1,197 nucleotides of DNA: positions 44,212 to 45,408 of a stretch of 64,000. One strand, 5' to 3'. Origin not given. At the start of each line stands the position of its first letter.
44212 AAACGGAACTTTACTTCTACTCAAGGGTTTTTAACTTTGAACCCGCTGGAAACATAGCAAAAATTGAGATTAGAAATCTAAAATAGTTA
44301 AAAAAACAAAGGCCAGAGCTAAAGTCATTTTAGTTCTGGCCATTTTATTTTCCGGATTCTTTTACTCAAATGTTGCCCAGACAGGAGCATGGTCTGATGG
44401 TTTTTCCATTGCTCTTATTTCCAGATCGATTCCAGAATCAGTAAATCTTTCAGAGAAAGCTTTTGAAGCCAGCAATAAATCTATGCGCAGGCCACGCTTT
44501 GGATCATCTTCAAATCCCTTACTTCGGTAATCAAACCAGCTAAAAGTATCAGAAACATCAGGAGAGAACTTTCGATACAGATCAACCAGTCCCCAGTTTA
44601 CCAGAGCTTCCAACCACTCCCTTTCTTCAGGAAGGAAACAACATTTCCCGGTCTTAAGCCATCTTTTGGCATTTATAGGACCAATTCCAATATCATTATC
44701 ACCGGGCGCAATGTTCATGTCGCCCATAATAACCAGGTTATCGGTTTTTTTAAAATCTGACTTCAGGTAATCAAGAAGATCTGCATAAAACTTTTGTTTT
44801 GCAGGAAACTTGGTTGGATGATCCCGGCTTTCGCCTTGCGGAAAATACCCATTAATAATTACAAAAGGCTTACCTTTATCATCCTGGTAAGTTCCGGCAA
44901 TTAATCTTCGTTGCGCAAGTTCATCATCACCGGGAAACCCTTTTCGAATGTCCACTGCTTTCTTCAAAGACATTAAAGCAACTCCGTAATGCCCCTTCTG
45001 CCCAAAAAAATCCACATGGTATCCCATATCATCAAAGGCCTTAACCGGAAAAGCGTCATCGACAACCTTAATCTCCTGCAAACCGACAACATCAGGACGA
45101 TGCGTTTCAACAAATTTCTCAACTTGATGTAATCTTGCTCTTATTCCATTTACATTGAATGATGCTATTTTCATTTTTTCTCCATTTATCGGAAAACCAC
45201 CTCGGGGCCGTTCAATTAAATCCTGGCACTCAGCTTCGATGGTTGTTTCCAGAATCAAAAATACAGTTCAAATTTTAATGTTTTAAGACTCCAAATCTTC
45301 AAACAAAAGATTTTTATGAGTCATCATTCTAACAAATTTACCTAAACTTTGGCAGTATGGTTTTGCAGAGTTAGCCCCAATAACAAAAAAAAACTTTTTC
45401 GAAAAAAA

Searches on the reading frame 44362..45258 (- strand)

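Call 60: search_protein_families(library=pfam, proteins=[window:44362-45258:-], max_evalue=0.00001)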
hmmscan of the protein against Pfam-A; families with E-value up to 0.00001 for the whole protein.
window:44362-45258:- (298 aa): 1 family
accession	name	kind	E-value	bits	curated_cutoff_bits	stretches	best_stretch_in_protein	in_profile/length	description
PF03372.29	Exo_endo_phos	-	7.9e-28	98.1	24.5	1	32-290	1-225/225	Endonuclease/Exonuclease/phosphatase family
